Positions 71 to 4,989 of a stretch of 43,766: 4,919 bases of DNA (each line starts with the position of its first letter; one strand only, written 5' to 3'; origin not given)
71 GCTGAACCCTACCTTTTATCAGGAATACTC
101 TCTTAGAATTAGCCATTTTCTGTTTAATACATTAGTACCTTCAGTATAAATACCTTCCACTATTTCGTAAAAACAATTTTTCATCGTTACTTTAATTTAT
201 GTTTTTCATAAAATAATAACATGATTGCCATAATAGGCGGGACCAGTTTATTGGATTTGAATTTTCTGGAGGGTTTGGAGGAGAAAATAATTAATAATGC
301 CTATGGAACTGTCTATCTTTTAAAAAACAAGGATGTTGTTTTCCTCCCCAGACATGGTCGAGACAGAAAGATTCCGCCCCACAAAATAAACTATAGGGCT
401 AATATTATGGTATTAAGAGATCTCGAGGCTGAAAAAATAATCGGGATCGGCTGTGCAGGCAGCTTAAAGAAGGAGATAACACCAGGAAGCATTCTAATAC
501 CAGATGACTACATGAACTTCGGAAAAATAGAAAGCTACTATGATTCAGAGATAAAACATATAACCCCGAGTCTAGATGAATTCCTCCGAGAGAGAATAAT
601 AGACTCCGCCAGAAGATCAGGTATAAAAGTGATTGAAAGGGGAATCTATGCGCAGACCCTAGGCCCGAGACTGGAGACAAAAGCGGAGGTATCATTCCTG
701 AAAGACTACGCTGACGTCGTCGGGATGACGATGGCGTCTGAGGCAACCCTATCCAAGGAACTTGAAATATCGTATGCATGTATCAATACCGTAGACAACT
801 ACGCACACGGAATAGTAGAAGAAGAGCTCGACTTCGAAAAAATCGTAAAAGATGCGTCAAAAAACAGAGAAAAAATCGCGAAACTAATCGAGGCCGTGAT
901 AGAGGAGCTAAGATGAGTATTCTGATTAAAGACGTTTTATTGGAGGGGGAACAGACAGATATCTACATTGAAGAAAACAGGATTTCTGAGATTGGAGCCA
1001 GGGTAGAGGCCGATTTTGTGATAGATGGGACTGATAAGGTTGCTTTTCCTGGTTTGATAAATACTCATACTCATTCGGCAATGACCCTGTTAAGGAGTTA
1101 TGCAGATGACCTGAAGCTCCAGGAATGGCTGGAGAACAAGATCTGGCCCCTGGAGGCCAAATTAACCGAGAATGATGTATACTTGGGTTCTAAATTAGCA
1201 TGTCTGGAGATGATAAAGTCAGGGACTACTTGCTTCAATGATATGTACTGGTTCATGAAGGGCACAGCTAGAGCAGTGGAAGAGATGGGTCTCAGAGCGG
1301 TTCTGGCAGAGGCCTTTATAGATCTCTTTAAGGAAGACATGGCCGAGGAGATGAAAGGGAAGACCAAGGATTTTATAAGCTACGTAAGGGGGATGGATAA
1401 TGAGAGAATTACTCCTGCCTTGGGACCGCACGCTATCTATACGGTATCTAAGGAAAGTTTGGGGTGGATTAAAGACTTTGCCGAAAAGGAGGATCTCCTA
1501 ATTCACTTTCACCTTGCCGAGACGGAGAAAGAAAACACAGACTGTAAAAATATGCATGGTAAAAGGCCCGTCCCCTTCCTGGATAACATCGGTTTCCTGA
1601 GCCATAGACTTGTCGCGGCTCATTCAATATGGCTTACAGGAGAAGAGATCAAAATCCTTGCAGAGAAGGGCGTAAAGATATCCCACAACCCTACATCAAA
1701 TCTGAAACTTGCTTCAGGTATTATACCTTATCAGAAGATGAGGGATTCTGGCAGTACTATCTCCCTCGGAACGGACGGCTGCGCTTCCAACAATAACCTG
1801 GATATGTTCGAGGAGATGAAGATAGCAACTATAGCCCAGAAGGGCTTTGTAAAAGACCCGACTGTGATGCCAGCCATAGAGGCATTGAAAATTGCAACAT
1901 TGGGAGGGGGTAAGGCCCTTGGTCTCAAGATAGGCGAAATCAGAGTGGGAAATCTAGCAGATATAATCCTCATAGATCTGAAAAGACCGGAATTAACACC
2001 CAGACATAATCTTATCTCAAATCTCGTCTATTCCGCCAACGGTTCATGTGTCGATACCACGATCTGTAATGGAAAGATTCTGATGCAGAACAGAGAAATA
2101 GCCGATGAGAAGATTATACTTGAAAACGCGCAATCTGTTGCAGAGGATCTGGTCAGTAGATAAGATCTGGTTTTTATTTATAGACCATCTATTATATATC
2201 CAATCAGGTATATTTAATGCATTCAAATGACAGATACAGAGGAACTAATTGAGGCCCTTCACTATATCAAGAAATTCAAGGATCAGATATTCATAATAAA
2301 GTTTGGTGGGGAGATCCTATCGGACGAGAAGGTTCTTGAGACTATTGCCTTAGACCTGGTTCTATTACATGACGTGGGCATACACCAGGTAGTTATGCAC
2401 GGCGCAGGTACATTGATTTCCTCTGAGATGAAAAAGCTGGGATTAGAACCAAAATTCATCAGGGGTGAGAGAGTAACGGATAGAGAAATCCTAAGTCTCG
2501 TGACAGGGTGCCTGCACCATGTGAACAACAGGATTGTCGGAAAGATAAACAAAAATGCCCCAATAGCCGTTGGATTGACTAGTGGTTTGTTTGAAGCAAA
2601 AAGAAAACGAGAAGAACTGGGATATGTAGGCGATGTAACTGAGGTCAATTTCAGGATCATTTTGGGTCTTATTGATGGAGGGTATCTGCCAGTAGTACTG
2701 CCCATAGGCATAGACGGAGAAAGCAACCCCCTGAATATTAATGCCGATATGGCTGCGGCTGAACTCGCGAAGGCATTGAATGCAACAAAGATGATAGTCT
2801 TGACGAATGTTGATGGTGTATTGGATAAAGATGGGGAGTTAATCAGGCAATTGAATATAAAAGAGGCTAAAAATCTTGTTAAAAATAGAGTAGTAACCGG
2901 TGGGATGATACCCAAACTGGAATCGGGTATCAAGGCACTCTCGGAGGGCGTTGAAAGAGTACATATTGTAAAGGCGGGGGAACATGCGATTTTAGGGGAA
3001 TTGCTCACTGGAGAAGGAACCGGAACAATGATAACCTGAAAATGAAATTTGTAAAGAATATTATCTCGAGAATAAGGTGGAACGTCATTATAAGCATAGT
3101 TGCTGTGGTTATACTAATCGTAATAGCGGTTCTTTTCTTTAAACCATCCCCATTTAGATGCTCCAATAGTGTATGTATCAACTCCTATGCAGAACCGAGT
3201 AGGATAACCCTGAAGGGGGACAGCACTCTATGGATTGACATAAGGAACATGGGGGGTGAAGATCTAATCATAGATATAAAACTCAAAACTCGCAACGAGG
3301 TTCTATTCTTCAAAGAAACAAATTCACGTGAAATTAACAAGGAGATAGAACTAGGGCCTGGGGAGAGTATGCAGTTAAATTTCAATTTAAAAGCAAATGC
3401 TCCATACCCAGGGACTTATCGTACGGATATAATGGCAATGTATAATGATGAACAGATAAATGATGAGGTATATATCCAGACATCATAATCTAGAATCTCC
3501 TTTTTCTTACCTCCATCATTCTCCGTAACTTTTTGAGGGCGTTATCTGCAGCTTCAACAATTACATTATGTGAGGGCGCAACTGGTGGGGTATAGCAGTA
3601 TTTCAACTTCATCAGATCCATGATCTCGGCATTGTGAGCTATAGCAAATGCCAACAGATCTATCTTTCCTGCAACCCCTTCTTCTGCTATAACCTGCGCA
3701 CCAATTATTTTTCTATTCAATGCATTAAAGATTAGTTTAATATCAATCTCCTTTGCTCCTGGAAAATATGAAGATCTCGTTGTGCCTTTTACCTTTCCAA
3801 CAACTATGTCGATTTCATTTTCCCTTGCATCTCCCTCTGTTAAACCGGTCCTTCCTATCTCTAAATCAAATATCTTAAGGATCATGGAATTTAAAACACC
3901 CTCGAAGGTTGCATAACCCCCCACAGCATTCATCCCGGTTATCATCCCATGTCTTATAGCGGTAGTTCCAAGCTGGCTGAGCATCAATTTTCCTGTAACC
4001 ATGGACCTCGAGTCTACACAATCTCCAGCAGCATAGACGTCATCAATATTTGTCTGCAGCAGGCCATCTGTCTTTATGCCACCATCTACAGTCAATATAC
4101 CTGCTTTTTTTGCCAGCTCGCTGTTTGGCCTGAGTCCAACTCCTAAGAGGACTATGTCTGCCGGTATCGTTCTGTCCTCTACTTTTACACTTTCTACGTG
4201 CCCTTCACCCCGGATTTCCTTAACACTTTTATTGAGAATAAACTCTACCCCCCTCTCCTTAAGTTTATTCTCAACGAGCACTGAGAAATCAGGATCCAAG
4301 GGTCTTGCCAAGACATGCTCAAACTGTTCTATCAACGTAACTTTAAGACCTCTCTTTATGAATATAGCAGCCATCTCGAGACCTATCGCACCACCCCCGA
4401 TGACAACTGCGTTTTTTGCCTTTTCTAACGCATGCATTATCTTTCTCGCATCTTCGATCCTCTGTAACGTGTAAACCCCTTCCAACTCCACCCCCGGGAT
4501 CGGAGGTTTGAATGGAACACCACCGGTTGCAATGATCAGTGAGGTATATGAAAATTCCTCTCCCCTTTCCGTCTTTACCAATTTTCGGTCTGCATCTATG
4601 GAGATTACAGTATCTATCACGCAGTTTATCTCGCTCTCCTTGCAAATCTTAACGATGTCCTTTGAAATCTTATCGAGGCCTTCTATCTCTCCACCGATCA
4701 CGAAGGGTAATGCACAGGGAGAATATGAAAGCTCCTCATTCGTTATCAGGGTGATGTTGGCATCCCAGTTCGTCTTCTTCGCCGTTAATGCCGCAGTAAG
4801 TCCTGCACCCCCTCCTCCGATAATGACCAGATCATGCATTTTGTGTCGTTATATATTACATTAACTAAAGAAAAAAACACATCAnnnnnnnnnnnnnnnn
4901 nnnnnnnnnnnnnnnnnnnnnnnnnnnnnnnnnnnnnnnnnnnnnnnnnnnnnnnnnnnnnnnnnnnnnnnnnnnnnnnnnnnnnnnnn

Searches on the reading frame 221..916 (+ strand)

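Call 62: search_protein_families(library=pfam, proteins=[window:221-916:+], max_evalue=0.0001)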
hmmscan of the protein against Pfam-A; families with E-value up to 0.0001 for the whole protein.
window:221-916:+ (231 aa): 1 family
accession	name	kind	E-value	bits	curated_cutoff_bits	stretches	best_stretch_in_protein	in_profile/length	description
PF01048.26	PNP_UDP_1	-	3.1e-38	131.9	25.1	1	2-228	2-233/233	Phosphorylase superfamily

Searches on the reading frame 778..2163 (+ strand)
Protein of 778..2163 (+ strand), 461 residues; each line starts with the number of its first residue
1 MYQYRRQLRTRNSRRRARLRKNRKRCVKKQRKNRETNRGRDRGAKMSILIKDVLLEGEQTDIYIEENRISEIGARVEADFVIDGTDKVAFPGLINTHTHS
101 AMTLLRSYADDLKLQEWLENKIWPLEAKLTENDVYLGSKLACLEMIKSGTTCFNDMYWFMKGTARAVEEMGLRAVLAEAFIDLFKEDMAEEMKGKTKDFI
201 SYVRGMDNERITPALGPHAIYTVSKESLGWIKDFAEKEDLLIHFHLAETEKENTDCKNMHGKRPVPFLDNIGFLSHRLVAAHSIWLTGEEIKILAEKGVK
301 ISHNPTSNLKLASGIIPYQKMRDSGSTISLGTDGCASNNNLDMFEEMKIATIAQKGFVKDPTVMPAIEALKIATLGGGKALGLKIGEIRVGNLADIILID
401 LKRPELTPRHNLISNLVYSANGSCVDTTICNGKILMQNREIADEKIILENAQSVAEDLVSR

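Call 62: search_protein_families(library=pfam, proteins=[window:778-2163:+], max_evalue=0.0001)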
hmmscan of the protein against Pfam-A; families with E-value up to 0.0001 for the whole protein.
window:778-2163:+ (461 aa): 2 families
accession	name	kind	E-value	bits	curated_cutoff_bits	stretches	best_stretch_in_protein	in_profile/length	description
PF01979.26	Amidohydro_1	-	1.2e-75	255.4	25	1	89-435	2-345/345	Amidohydrolase family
PF07969.17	Amidohydro_3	-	8.7e-13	49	29.7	1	275-435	306-471/472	Amidohydrolase family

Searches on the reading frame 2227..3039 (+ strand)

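Call 62: search_protein_families(library=pfam, proteins=[window:2227-3039:+], max_evalue=0.0001)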
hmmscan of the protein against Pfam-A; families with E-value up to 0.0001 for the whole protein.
window:2227-3039:+ (270 aa): 1 family
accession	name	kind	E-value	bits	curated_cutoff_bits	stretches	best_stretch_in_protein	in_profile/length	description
PF00696.33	AA_kinase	-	3.4e-43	148.5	24.9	1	21-248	2-233/234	Amino acid kinase family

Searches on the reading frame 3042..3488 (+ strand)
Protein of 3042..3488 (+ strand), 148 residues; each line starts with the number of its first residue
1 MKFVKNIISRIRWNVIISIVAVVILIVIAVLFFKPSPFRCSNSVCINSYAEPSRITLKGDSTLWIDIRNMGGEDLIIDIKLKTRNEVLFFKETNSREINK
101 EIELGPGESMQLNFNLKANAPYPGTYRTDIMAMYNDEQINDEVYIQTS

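Call 62: search_protein_families(library=pfam, proteins=[window:3042-3488:+], max_evalue=0.0001)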
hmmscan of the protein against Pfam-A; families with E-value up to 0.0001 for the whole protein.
window:3042-3488:+ (148 aa): 1 family
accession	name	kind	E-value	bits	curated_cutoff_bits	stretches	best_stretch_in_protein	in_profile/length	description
PF22544.2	HYDIN_VesB_CFA65-like_Ig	-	5.6e-05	23.7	25.5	1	62-141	22-93/100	HYDIN/CFA65/VesB-like, Ig-like domain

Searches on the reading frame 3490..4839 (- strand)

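Call 62: search_protein_families(library=pfam, proteins=[window:3490-4839:-], max_evalue=0.0001)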
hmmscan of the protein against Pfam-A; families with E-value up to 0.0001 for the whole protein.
window:3490-4839:- (449 aa): 13 families
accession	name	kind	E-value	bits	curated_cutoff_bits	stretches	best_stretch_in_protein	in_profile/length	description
PF07992.20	Pyr_redox_2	-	1.5e-68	231.8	26.1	1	3-282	2-278/291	Pyridine nucleotide-disulphide oxidoreductase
PF00070.33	Pyr_redox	-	6.9e-24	84.6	22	1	144-222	2-81/82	Pyridine nucleotide-disulphide oxidoreductase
PF13738.12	Pyr_redox_3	-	7.9e-16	58.6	30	1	82-272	110-305/305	Pyridine nucleotide-disulphide oxidoreductase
PF03486.20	HI0933_like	-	3.9e-12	46.6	50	0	143-176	2-35/244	HI0933-like protein Rossmann domain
PF02852.28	Pyr_redox_dim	-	7.1e-12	45.9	25.3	1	322-421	5-103/110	Pyridine nucleotide-disulphide oxidoreductase, dimerisation domain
PF01266.30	DAO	-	3.1e-11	43.8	27.9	0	144-173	2-31/353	FAD dependent oxidoreductase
PF00890.30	FAD_binding_2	-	6.1e-11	42.6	20.4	0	3-36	1-32/414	FAD binding domain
PF01134.28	GIDA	-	8.7e-08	32.1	22.1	0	3-42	1-40/391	Glucose inhibited division protein A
PF12831.13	FAD_oxidored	-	4.5e-06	26.7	27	0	3-24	1-22/416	FAD dependent oxidoreductase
PF05834.18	Lycopene_cycl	-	5e-06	26.3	23.4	0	145-176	3-36/380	Lycopene cyclase protein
PF13450.12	NAD_binding_8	-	1.5e-05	25.6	21.9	0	146-175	1-30/68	NAD(P)-binding Rossmann-like domain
PF01946.23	Thi4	-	3.6e-05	23.6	26.2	0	143-172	19-49/235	Thi4 family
PF01262.27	AlaDh_PNT_C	-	3.7e-05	23.7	23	0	4-70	31-94/214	Alanine dehydrogenase/PNT, C-terminal domain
